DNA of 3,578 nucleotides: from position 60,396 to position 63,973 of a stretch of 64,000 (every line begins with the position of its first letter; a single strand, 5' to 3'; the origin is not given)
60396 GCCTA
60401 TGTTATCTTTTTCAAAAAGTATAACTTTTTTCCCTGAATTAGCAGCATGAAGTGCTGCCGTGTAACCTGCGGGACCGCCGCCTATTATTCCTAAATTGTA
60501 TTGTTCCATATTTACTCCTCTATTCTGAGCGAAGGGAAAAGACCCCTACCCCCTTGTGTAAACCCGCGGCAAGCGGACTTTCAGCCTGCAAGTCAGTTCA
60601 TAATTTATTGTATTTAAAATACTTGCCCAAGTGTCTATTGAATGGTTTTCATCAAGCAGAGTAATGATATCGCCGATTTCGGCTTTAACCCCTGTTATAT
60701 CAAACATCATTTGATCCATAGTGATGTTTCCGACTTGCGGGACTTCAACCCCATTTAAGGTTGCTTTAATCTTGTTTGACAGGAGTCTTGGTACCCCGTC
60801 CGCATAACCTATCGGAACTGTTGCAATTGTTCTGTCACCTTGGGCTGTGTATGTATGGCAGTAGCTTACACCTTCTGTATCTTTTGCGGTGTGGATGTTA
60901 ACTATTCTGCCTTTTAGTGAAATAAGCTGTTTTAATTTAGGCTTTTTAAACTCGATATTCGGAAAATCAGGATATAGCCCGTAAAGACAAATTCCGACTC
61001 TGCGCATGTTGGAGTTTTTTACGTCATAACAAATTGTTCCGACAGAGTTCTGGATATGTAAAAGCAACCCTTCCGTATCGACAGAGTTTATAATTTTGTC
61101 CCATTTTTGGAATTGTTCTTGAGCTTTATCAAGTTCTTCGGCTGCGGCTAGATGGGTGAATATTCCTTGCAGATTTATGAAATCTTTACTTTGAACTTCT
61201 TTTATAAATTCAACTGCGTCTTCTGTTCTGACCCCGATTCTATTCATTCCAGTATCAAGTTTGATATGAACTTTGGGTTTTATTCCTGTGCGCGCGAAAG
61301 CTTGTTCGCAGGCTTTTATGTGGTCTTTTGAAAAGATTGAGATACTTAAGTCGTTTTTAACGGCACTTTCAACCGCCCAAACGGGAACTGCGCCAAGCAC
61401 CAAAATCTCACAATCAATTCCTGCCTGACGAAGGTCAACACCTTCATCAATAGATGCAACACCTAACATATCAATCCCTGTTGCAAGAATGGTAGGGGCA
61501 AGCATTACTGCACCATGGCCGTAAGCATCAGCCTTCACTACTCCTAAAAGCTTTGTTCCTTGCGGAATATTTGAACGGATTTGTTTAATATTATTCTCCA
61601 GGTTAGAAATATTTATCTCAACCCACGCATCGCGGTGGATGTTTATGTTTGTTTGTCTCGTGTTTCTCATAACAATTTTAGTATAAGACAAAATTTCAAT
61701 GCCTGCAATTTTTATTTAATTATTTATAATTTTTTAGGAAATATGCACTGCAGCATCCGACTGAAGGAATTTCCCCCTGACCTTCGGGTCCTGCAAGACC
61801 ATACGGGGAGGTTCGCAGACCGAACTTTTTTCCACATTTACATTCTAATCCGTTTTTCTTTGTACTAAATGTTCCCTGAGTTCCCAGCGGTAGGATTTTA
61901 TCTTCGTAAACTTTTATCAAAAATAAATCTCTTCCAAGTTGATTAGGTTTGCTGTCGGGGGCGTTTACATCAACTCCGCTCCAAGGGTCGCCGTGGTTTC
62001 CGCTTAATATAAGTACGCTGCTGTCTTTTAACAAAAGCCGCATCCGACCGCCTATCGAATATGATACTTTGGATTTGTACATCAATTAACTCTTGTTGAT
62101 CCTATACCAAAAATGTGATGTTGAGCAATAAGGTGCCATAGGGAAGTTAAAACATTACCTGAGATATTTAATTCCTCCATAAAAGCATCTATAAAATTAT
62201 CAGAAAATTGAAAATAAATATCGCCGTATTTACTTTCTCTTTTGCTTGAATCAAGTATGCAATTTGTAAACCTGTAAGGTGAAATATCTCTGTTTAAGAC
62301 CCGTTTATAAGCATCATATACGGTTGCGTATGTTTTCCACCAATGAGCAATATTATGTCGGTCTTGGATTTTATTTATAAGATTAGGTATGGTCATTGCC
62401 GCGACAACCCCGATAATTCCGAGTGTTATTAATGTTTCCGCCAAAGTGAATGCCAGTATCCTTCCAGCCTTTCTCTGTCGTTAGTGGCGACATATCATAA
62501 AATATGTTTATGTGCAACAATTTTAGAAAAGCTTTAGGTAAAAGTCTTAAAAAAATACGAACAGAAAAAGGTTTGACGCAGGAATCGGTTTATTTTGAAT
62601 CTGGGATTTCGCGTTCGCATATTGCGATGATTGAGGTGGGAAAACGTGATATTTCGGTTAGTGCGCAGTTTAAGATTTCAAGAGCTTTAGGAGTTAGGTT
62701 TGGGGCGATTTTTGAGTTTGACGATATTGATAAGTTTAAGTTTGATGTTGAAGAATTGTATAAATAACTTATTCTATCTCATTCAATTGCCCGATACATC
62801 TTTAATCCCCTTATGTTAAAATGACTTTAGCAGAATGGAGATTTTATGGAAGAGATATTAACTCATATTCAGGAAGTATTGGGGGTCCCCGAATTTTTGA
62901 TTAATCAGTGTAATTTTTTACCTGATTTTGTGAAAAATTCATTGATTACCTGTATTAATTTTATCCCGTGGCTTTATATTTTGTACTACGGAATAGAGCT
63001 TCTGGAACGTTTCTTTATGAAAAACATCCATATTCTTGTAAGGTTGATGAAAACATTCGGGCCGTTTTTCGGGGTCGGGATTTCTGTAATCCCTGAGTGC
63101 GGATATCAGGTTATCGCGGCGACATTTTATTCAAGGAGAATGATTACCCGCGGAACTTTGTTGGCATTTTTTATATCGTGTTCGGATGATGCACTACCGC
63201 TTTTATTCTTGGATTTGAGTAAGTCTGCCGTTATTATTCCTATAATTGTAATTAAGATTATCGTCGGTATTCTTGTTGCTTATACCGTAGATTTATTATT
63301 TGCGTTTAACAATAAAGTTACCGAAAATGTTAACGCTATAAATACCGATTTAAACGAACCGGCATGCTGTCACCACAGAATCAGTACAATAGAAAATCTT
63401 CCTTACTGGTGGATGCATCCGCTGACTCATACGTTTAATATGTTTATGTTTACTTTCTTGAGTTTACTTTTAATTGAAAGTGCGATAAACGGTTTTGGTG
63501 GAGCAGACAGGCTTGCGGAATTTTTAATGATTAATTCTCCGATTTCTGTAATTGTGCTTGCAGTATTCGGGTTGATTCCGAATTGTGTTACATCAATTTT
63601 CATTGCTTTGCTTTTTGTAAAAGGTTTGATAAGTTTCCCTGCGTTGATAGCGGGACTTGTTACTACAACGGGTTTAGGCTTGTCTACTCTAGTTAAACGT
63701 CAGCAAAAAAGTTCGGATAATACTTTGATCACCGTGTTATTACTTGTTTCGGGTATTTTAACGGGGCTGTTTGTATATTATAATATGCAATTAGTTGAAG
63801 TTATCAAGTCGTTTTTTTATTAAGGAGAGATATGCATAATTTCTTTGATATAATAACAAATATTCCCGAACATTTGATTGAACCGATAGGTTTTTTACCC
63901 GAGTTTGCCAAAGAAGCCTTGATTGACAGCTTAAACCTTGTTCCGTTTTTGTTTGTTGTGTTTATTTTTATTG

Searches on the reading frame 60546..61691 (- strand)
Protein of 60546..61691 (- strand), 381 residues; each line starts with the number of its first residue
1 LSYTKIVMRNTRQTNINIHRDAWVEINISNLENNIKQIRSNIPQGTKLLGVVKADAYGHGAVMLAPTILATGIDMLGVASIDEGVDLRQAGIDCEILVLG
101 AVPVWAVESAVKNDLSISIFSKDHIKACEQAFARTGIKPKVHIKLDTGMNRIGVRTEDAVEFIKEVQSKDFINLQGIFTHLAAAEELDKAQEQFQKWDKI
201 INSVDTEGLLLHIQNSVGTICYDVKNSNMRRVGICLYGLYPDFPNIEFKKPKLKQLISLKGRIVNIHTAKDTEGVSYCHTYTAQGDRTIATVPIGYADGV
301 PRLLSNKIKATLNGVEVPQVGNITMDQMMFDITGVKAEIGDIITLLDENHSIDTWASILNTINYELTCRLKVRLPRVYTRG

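Call 73: search_protein_families(library=pfam, proteins=[window:60546-61691:-], max_evalue=0.00001)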
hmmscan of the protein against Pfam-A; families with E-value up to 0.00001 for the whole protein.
window:60546-61691:- (381 aa): 2 families
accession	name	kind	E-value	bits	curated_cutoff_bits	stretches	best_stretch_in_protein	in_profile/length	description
PF01168.26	Ala_racemase_N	-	9.5e-64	215.6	24.1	1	26-241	1-220/220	Alanine racemase, N-terminal domain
PF00842.27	Ala_racemase_C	-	8.2e-40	135.8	25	1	257-378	2-127/127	Alanine racemase, C-terminal domain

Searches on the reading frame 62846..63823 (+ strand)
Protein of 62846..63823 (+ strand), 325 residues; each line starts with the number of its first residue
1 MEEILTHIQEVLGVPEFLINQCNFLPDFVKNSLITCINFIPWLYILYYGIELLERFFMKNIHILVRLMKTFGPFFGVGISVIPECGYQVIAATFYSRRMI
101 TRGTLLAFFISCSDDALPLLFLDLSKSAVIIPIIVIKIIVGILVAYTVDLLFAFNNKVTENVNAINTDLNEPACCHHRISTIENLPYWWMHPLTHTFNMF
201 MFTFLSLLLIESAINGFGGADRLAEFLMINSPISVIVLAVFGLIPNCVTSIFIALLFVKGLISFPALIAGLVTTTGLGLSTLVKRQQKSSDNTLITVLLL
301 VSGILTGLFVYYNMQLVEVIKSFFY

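Call 73: search_protein_families(library=pfam, proteins=[window:62846-63823:+], max_evalue=0.00001)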
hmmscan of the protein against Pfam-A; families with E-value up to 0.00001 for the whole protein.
window:62846-63823:+ (325 aa): 1 family
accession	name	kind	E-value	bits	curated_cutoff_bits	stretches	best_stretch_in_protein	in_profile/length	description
PF11449.14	ArsP_2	-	5.9e-18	65.6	32.5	2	39-185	20-165/359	Putative, 10TM heavy-metal exporter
